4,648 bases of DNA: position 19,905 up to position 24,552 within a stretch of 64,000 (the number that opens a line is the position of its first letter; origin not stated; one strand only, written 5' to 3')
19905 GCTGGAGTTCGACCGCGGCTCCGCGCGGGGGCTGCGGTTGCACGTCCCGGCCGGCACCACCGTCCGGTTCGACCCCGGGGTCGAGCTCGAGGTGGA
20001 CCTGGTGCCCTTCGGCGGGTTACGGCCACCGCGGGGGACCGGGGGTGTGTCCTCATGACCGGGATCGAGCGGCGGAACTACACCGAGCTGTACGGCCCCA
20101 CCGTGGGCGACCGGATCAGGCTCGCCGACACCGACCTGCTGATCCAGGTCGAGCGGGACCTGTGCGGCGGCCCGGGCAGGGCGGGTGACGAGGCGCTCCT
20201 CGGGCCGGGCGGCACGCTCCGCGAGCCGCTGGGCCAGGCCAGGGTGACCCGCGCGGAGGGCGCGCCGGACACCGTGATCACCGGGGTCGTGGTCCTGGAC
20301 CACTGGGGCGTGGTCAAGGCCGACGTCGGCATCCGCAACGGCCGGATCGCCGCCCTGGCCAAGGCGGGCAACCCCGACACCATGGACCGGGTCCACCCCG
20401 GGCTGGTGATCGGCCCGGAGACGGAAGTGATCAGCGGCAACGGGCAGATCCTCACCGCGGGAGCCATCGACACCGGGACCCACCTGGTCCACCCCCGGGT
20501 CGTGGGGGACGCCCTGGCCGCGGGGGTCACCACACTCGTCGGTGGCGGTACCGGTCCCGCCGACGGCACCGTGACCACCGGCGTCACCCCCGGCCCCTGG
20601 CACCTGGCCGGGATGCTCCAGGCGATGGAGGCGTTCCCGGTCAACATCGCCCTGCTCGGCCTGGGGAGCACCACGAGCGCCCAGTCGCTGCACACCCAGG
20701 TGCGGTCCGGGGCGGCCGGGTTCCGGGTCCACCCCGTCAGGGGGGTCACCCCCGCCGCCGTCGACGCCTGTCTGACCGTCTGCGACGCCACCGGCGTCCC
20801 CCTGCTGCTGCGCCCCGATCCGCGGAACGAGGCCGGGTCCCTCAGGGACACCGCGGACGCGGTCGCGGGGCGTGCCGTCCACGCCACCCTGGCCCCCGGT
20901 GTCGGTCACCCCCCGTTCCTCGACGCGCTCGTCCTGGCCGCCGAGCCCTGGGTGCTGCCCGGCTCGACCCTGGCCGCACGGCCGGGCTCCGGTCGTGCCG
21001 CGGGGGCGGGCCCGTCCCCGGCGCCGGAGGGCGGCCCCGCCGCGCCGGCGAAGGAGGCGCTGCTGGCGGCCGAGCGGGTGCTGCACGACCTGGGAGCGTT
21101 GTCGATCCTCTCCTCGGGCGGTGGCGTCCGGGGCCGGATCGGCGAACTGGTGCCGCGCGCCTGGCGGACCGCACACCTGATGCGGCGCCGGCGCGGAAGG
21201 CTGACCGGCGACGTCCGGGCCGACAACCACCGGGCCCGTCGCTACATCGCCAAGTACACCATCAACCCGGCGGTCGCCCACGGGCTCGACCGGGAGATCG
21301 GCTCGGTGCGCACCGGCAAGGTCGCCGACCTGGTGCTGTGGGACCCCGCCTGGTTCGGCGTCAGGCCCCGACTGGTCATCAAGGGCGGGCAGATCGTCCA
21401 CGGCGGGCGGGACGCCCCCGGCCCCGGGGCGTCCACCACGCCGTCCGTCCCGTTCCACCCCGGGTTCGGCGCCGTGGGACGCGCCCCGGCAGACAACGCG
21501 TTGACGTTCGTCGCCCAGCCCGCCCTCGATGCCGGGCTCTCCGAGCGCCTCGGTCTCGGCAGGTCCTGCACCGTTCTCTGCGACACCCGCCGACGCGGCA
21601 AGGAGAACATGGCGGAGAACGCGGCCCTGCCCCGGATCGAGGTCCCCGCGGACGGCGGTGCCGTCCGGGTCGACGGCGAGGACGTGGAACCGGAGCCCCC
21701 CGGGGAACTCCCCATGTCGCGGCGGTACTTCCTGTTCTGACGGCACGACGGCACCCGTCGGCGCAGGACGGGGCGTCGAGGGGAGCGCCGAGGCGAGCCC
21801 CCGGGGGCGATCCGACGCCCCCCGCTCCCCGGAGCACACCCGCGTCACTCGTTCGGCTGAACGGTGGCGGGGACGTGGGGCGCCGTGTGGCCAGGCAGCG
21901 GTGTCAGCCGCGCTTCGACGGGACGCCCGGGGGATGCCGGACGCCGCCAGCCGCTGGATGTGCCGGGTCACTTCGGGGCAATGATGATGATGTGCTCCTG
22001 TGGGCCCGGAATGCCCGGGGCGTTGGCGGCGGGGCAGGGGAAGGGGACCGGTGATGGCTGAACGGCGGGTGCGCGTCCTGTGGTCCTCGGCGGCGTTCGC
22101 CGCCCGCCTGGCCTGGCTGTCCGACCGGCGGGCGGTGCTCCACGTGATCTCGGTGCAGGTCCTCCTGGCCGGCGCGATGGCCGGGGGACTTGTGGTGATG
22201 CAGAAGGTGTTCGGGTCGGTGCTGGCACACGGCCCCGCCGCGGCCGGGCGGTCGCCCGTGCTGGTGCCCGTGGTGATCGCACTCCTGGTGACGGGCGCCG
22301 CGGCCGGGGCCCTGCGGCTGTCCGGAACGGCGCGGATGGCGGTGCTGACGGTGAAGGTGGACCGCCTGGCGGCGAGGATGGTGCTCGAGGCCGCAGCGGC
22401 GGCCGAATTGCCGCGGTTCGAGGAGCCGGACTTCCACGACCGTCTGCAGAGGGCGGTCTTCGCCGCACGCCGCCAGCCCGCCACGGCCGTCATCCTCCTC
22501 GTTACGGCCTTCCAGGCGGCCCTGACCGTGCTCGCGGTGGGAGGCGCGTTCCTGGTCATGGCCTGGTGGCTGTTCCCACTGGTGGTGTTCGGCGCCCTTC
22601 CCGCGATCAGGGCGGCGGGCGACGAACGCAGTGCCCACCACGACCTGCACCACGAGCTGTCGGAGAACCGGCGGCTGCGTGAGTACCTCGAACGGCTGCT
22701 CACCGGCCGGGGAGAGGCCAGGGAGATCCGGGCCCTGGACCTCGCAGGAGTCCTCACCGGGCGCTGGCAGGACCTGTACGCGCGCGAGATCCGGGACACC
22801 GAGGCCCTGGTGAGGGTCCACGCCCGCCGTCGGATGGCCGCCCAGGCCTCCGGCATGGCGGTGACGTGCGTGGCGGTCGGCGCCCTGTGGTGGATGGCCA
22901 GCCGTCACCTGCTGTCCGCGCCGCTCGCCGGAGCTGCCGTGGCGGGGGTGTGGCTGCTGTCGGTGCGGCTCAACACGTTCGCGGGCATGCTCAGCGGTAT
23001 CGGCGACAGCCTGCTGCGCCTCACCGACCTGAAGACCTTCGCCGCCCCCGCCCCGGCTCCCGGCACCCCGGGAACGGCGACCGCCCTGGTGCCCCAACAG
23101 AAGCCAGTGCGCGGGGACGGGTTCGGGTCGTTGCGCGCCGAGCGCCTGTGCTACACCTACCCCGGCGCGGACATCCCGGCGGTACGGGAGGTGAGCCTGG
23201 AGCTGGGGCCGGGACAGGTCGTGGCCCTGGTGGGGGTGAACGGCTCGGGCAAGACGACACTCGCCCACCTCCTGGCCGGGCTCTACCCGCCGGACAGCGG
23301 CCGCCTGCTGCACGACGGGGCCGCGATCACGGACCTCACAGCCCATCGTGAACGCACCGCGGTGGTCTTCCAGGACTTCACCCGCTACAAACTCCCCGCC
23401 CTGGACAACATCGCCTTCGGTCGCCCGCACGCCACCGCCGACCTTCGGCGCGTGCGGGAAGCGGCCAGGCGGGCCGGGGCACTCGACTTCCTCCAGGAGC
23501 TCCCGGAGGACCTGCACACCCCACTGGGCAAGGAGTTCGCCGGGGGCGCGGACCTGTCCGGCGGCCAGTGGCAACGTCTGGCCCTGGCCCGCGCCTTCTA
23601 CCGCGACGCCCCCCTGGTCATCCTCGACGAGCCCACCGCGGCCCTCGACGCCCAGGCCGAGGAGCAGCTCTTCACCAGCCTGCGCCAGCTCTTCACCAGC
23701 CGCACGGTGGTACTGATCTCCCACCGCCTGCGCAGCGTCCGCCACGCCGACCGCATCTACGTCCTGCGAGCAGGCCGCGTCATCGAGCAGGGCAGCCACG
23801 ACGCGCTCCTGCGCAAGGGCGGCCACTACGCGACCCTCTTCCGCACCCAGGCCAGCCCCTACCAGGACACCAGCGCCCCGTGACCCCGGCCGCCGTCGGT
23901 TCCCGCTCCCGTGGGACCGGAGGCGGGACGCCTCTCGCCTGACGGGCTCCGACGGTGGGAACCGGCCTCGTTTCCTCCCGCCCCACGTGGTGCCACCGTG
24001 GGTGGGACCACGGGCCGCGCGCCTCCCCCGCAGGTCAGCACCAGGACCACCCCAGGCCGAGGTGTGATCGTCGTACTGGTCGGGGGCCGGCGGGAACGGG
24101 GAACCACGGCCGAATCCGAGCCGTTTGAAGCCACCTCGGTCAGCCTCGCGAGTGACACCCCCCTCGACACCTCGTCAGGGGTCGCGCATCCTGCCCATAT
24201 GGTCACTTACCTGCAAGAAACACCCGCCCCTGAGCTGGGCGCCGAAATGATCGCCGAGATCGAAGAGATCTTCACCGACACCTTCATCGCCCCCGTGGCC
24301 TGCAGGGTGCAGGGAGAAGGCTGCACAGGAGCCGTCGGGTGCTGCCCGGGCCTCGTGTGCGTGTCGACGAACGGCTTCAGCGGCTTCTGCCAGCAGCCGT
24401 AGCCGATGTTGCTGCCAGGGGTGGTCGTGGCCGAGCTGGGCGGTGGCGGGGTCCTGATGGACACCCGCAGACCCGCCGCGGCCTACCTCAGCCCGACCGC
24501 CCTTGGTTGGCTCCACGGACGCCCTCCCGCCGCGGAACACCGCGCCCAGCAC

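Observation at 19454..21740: Intact ureA-ureB plus a full-length UreC with every metal and catalytic residue replaced; no ureDEFG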

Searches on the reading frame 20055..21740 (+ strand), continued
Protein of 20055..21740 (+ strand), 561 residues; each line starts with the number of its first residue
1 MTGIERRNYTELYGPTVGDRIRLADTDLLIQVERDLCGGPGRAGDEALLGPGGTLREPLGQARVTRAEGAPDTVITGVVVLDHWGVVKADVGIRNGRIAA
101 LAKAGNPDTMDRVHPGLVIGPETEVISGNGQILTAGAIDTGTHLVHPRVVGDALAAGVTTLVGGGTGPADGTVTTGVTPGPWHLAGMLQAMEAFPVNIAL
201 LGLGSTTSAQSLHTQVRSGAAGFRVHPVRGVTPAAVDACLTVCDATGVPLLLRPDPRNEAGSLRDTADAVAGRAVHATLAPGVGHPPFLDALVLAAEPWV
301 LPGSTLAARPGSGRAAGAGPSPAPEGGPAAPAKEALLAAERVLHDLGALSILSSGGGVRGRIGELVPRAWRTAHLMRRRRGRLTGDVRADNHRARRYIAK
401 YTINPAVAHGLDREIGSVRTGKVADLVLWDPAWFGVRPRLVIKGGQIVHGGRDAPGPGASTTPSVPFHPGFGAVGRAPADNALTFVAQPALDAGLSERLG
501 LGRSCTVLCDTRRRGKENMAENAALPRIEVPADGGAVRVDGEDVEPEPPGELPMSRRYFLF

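Call 75: predict_structure(alignment_id=A3)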
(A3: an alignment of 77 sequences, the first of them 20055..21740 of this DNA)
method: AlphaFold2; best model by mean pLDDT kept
length: 561 residues; sequences in the alignment: 77
mean_pLDDT: 87.0   pTM: 0.91
mean pLDDT of the five models: 87.0, 86.9, 86.5, 85.3, 84.5
residues with pLDDT >= 90: 367; 70-90: 117; 50-70: 40; < 50: 37
segments of 3 or more residues with pLDDT < 50: 308-328, 357-360, 454-462
pLDDT, mean of each block of 10 residues (from residue 1): 73 90 95 83 77 86 95 97 97 98 94 94 93 97 90 94 92 89 97 96 96 98 92 95 98 82 89 90 61 93 68 30 41 79 95 68 88 92 90 98 98 98 98 92 95 47 66 92 97 96 96 96 95 82 79 72 54
secondary structure, 60 per line:
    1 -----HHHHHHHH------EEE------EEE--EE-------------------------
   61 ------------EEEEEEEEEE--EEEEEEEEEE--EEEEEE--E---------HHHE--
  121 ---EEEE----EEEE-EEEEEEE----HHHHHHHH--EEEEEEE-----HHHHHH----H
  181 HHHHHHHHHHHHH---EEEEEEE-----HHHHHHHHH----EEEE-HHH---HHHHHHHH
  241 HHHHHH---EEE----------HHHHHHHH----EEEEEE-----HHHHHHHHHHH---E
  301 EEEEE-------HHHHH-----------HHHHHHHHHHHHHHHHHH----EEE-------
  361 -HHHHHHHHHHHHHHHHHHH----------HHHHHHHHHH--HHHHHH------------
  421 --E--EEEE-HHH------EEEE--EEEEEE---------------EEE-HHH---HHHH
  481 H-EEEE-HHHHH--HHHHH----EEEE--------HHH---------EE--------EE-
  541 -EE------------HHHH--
elements in order: H6-13 E20-22 E29-31 E73-82 E85-94 E97-102 E124-127 E132-135 E137-143 H148-155 E158-164 H170-175 H180-193 E197-203 H209-217 E222-225 H233-246 E250-252 H263-270 E275-280 H286-296 E300-305 H313-317 H329-346 E351-353 H362-380 H391-400 H403-408 E426-429 E440-443 E446-451 E467-469 H477-481 E483-486 H488-492 H495-499 E504-507 H556-559

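Call 78: fold_search(model_id=the predicted structure, library=pdb)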
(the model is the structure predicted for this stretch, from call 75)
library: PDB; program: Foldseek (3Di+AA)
matches with E <= 10: 1277; with E <= 0.001: 332
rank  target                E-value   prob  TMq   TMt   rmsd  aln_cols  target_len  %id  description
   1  1fwf_C                1.1e-66  1.00  0.91  0.93   3.0       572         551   43  KLEBSIELLA AEROGENES UREASE, C319D VARIANT (released 1997-10-15)
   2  1fwg_C                1.5e-66  1.00  0.90  0.90   3.8       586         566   42  KLEBSIELLA AEROGENES UREASE, C319S VARIANT (released 1997-10-15)
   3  1krc_C                2.7e-66  1.00  0.90  0.89   3.7       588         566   42  CRYSTAL STRUCTURE OF KLEBSIELLA AEROGENES UREASE, ITS APOENZYME AND TWO ACTIVE SITE MUTANTS (released 1995-10-15)
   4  8hcn_C                3.4e-66  1.00  0.90  0.90   3.7       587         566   42  CryoEM Structure of Klebsiella pneumoniae UreD/urease complex (released 2023-05-03)
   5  1fwh_C                6.1e-66  1.00  0.92  0.91   3.0       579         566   43  KLEBSIELLA AEROGENES UREASE, C319Y VARIANT (released 1997-10-15)
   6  1fwi_C                6.4e-66  1.00  0.90  0.91   2.8       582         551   42  KLEBSIELLA AEROGENES UREASE, H134A VARIANT (released 1997-10-15)
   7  1eju_C                7.2e-66  1.00  0.91  0.92   3.0       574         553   43  CRYSTAL STRUCTURE OF THE H320N VARIANT OF KLEBSIELLA AEROGENES UREASE (released 2000-09-08)
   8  2kau_C                7.7e-66  1.00  0.90  0.89   3.7       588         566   42  THE CRYSTAL STRUCTURE OF UREASE FROM KLEBSIELLA AEROGENES AT 2.2 ANGSTROMS RESOLUTION (released 1995-07-10)
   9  6zny_CCC              8.6e-66  1.00  0.91  0.89   3.7       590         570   40  1.50 A resolution 3-methylcatechol (3-methylbenzene-1,2-diol) inhibited Sporosarcina pasteurii urease (released 2020-12-23)
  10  1ejr_C                1.0e-65  1.00  0.92  0.93   2.6       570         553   44  CRYSTAL STRUCTURE OF THE D221A VARIANT OF KLEBSIELLA AEROGENES UREASE (released 2000-09-08)
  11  7p7n_CCC              1.0e-65  1.00  0.90  0.90   3.9       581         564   41  X-RAY CRYSTAL STRUCTURE OF SPOROSARCINA PASTEURII UREASE INHIBITED BY THE GOLD(I)-PHOSPHINE COMPOUND Au(PEt3)I DETER (released 2022-06-01)
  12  1krb_C                1.5e-65  1.00  0.90  0.89   3.7       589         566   42  CRYSTAL STRUCTURE OF KLEBSIELLA AEROGENES UREASE, ITS APOENZYME AND TWO ACTIVE SITE MUTANTS (released 1995-10-15)
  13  5a6t_C                1.7e-65  1.00  0.93  0.91   2.9       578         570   42  1.65 A resolution Sulphite inhibited Sporosarcina pasteurii urease (released 2015-12-02)
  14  1fwe_C                1.8e-65  1.00  0.90  0.91   2.7       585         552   42  KLEBSIELLA AEROGENES UREASE, C319A VARIANT WITH ACETOHYDROXAMIC ACID (AHA) BOUND (released 1997-10-15)
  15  1ejt_C                1.8e-65  1.00  0.90  0.90   3.8       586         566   42  CRYSTAL STRUCTURE OF THE H219Q VARIANT OF KLEBSIELLA AEROGENES UREASE (released 2000-09-08)
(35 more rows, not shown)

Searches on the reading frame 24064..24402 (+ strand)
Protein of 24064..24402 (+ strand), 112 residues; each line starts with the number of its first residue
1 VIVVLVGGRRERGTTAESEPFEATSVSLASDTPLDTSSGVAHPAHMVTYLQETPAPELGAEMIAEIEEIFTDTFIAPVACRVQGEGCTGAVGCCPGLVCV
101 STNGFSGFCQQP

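Call 35: search_protein_families(library=pfam, proteins=[window:24064-24402:+], max_evalue=0.01)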
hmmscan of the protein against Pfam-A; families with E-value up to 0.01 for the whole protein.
window:24064-24402:+ (112 aa): 1 family
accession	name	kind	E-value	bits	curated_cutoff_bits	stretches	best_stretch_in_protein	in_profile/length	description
PF07740.17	Toxin_12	-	0.0046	18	21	1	79-109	1-28/30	Ion channel inhibitory toxin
